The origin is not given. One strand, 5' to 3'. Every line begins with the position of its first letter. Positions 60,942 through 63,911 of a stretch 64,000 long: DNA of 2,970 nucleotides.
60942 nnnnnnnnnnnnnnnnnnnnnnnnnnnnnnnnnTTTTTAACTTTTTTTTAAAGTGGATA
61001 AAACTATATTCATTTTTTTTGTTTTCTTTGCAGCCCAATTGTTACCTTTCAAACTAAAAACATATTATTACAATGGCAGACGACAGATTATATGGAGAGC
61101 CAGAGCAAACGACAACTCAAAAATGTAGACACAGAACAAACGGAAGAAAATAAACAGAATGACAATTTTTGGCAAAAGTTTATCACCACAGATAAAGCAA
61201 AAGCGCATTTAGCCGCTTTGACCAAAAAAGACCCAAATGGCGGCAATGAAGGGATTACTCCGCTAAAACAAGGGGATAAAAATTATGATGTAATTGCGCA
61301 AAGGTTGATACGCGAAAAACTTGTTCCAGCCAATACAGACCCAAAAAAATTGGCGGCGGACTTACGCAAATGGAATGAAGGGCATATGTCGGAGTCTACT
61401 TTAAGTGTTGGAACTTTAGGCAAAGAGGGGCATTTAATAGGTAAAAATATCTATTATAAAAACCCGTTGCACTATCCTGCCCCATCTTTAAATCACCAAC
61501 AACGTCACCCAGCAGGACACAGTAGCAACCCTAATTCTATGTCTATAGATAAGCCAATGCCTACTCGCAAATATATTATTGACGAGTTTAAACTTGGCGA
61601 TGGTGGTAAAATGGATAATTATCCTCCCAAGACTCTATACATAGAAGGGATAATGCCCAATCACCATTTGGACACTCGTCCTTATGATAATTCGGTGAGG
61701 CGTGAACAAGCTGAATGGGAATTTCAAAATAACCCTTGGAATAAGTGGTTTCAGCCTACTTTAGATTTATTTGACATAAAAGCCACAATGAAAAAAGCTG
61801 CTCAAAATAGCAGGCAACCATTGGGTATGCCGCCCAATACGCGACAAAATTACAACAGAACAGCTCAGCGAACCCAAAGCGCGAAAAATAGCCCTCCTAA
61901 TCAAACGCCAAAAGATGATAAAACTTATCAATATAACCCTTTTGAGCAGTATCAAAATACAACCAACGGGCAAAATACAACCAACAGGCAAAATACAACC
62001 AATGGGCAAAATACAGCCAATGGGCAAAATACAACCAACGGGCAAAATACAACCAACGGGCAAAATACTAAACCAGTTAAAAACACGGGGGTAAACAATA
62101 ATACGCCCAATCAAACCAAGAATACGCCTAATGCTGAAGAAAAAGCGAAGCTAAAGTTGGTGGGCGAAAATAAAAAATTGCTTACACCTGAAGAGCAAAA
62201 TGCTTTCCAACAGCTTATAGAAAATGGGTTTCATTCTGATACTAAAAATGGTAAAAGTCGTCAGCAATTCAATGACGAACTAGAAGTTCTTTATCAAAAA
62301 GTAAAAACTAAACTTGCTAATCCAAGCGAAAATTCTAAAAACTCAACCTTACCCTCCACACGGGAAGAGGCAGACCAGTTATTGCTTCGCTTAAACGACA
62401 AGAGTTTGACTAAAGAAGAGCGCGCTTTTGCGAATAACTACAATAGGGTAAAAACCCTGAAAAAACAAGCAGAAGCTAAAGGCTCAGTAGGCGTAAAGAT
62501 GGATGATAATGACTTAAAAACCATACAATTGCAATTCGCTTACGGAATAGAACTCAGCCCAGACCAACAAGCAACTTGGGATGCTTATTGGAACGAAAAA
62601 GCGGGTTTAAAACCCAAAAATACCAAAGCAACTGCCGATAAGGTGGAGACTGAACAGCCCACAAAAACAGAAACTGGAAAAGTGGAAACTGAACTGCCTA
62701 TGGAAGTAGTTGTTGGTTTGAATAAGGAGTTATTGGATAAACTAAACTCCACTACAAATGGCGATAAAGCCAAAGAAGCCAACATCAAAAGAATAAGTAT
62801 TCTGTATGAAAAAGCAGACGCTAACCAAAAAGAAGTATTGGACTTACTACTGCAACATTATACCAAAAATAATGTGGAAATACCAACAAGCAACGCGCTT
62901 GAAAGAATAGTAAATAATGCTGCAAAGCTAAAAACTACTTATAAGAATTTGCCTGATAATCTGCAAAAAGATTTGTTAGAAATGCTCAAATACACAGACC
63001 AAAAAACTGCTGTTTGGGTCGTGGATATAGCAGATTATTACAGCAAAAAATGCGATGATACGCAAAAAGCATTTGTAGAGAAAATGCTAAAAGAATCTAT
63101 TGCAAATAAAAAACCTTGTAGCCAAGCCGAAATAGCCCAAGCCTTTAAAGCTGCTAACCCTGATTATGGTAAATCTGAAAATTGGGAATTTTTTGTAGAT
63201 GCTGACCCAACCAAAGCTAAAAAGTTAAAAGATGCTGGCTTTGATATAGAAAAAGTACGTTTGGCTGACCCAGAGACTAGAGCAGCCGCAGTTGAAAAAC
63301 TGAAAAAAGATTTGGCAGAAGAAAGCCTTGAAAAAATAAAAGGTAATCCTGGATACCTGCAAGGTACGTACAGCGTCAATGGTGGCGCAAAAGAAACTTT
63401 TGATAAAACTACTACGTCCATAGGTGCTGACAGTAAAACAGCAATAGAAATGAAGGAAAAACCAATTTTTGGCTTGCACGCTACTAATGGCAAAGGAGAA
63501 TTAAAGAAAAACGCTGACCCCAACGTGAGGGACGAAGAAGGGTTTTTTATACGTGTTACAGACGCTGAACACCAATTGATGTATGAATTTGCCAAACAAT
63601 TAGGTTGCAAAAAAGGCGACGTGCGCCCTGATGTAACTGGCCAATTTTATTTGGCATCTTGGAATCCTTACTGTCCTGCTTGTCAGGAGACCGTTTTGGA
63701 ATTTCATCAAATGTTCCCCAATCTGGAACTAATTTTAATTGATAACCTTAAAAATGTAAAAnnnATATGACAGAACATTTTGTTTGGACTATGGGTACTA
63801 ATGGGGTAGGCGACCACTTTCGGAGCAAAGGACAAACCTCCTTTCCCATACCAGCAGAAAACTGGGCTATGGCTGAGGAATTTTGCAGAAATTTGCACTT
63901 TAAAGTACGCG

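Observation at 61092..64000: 890-aa repetitive protein with toxin-like C-terminus and a tightly following small ORF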

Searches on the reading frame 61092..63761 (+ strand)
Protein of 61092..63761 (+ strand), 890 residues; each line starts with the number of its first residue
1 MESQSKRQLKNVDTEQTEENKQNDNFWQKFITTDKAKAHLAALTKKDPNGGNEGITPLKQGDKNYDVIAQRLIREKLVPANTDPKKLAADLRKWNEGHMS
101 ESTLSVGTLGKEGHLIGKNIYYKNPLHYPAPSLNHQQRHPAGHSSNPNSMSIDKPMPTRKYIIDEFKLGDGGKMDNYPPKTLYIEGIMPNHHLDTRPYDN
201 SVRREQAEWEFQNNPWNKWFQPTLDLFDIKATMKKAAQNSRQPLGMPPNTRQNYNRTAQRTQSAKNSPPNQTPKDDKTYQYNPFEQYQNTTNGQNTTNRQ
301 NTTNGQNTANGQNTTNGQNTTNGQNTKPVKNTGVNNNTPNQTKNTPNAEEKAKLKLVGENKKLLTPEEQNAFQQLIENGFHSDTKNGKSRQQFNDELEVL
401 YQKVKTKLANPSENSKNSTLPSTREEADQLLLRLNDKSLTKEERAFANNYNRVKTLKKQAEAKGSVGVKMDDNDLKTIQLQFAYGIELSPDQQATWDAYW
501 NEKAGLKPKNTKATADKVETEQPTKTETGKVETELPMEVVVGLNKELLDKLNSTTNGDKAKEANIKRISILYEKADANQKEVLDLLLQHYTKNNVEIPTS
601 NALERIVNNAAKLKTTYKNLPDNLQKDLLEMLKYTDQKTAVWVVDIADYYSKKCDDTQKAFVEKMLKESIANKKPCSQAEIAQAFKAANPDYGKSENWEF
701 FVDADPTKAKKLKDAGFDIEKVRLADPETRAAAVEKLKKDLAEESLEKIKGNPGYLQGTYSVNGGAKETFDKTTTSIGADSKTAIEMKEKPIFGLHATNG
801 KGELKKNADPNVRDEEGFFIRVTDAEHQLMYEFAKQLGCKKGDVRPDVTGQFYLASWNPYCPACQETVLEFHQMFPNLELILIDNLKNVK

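Call 9: search_protein_families(library=pfam, proteins=[window:61092-63761:+], max_evalue=1)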
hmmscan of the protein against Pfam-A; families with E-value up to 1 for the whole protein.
window:61092-63761:+ (890 aa): 1 family
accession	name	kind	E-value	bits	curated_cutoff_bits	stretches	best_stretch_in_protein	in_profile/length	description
PF14424.12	Toxin-deaminase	-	0.0012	19.4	29.6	1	816-884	81-144/146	The BURPS668_1122 family of deaminases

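Call 10: search_protein_families(library=ncbifam, proteins=[window:61092-63761:+], max_evalue=1)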
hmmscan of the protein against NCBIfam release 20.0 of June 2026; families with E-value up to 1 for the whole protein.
window:61092-63761:+ (890 aa): 0 families

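Call 11: find_encoding_contigs(protein=window:61092-63761:+, flank=10000, max_places=6)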
Protein window:61092-63761:+ (890 aa): no gene with exactly this product is on record in the collection.

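Call 13: find_homologous_proteins(query=window:61092-63761:+, max_evalue=0.001)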
Query window:61092-63761:+ (890 aa): 2 proteins with E <= 0.001 among 8000 candidates.
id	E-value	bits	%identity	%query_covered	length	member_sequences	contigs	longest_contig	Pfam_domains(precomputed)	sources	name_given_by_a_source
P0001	2.2e-92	329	56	29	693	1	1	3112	PF14424.13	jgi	jgi:hypothetical protein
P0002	2.1e-76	276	53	33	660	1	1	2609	PF14436.12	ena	-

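Call 19: find_encoding_contigs(protein=P0001, flank=10000)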
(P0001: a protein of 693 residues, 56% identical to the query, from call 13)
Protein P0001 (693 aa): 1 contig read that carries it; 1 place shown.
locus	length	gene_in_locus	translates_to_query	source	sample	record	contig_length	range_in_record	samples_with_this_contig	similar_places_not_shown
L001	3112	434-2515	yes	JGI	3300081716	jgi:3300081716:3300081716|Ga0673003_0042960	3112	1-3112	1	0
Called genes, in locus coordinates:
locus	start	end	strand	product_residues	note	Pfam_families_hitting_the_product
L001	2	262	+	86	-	?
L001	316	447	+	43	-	-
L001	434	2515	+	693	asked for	PF14424:Toxin-deaminase (weak)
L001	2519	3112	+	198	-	?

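Call 20: find_encoding_contigs(protein=P0002, flank=10000)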
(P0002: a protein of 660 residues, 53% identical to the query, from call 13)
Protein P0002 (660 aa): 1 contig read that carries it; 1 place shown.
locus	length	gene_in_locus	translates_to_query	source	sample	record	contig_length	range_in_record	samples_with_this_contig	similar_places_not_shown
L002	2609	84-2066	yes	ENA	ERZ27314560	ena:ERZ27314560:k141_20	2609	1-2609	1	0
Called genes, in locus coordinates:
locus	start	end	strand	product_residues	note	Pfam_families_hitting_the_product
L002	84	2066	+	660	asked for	PF14436:EndoU_bacteria (weak)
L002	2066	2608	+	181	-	?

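Call 25: search_protein_families(library=pfam, proteins=[L001:2519-3112:+, L002:2066-2608:+, P0001, P0002], max_evalue=1)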
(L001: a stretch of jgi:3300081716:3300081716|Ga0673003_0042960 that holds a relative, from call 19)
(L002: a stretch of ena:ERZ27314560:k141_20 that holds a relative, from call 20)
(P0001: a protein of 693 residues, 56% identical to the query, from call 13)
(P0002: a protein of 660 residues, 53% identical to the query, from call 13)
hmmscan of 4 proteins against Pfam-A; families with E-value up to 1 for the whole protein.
L001:2519-3112:+ (198 aa): 0 families

L002:2066-2608:+ (181 aa): 1 family
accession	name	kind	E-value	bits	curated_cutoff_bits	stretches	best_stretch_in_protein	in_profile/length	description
PF14527.11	LAGLIDADG_WhiA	-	0.27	11.8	23.2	0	111-152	30-72/93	WhiA LAGLIDADG-like domain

P0001 (693 aa): 1 family
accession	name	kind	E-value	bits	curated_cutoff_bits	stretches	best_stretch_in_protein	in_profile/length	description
PF14424.12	Toxin-deaminase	-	4.6e-07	30.5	29.6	1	565-687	33-144/146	The BURPS668_1122 family of deaminases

P0002 (660 aa): 1 family
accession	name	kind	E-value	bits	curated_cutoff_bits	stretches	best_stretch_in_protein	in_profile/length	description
PF14436.11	EndoU_bacteria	-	6.3e-08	33.5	25.3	1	526-635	14-124/129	Bacterial EndoU nuclease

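Call 69: search_protein_families(library=phrogs, proteins=[window:61092-63761:+, P0002], max_evalue=0.1)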
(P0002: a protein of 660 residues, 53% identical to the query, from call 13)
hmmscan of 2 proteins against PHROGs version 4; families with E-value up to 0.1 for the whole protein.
window:61092-63761:+ (890 aa): 0 families

P0002 (660 aa): 0 families

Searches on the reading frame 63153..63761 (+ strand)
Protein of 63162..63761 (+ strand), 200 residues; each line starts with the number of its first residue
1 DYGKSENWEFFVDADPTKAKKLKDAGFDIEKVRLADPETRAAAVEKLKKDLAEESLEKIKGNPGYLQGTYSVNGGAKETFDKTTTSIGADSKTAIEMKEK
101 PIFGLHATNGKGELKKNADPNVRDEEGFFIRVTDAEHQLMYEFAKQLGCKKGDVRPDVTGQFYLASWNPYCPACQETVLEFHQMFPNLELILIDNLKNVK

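Call 9: search_protein_families(library=pfam, proteins=[window:63261-63761:+], max_evalue=1)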
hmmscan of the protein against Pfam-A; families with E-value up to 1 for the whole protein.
window:63261-63761:+ (167 aa): 3 families
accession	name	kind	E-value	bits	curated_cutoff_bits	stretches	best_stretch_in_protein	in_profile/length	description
PF14424.12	Toxin-deaminase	-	8e-05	23.2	29.6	1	93-161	81-144/146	The BURPS668_1122 family of deaminases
PF18750.7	SNAD4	-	0.07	13.6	27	1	101-157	33-83/130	Secreted Novel AID/APOBEC-like Deaminase 4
PF18782.7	NAD2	-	0.13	12.8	27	1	88-158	39-107/179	Novel AID APOBEC clade 2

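Call 10: search_protein_families(library=ncbifam, proteins=[window:63261-63761:+], max_evalue=1)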
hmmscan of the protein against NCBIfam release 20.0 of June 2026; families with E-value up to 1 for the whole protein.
window:63261-63761:+ (167 aa): 0 families

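Call 12: search_solved_structures(query=window:63261-63761:+, max_evalue=10, show_alignments=3)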
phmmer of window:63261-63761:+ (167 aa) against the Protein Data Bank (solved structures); distinct sequences matched with E-value up to 10: 6.
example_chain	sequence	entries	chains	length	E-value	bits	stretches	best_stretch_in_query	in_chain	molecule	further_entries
7aoj_A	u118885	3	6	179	0.15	15.2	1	124-160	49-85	Plasmoredoxin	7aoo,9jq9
9k2l_A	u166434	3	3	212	0.2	14.8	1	124-160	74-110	Plasmoredoxin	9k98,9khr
5eil_A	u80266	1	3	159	0.35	14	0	49-94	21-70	TRI-05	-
4hb5_A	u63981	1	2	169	1.7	11.8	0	29-94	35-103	Engineered Protein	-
6vj2_A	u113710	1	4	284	2.9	11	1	4-62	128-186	Foldase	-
5kwd_A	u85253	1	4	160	7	9.7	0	74-94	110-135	Ankyrin repeat-containing protein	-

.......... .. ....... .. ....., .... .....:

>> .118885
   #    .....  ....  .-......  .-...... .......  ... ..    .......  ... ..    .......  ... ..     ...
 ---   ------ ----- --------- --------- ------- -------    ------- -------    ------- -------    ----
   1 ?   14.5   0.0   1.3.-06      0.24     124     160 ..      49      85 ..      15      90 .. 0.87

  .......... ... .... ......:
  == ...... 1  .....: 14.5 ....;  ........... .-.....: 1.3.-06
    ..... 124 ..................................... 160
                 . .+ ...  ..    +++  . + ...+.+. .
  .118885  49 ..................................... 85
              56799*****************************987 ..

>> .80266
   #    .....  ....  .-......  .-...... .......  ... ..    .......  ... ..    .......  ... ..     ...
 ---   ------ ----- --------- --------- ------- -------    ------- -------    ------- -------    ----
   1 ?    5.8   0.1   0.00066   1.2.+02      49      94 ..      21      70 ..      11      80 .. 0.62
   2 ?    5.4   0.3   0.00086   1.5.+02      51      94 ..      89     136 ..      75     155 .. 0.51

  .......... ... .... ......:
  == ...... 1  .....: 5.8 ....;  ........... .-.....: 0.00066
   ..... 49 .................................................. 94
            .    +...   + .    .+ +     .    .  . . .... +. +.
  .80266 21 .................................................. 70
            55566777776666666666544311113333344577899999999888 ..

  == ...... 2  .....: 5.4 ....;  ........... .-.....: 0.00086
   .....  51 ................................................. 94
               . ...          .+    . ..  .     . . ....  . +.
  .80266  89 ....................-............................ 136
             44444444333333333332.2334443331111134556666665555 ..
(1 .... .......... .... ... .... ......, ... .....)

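Call 28: find_homologous_proteins(query=window:63162-63761:+, max_evalue=0.01)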
Query window:63162-63761:+: 349 candidates shared short words with the query, none scored E <= 0.01.

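Call 32: search_solved_structures(query=A2, max_evalue=10, show_alignments=3)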
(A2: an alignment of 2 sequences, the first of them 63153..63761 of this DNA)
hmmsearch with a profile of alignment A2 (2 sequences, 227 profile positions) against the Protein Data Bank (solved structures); distinct sequences matched with E-value up to 10: 8.
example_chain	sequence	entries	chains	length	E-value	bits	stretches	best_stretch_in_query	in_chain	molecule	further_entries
7aoj_A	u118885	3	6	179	0.0032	20.5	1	155-220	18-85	Plasmoredoxin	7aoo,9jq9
9k2l_A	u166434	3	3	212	0.0038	20.2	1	149-220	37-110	Plasmoredoxin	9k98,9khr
3qkc_B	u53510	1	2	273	0.11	15.5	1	18-79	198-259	Geranyl diphosphate synthase small subunit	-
4ork_A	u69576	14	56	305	0.68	12.9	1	125-199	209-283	Bifunctional AAC/APH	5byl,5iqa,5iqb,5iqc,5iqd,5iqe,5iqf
5iqh_A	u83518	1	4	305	0.72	12.8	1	125-199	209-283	Bifunctional AAC/APH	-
5iqi_A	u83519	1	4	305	0.72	12.8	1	125-199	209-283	Bifunctional AAC/APH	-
9h3g_AO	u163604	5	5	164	1.1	12.3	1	32-81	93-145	Large ribosomal subunit protein eL24z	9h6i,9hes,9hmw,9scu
6ch4_A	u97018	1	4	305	1.1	12.2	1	125-199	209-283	Bifunctional AAC/APH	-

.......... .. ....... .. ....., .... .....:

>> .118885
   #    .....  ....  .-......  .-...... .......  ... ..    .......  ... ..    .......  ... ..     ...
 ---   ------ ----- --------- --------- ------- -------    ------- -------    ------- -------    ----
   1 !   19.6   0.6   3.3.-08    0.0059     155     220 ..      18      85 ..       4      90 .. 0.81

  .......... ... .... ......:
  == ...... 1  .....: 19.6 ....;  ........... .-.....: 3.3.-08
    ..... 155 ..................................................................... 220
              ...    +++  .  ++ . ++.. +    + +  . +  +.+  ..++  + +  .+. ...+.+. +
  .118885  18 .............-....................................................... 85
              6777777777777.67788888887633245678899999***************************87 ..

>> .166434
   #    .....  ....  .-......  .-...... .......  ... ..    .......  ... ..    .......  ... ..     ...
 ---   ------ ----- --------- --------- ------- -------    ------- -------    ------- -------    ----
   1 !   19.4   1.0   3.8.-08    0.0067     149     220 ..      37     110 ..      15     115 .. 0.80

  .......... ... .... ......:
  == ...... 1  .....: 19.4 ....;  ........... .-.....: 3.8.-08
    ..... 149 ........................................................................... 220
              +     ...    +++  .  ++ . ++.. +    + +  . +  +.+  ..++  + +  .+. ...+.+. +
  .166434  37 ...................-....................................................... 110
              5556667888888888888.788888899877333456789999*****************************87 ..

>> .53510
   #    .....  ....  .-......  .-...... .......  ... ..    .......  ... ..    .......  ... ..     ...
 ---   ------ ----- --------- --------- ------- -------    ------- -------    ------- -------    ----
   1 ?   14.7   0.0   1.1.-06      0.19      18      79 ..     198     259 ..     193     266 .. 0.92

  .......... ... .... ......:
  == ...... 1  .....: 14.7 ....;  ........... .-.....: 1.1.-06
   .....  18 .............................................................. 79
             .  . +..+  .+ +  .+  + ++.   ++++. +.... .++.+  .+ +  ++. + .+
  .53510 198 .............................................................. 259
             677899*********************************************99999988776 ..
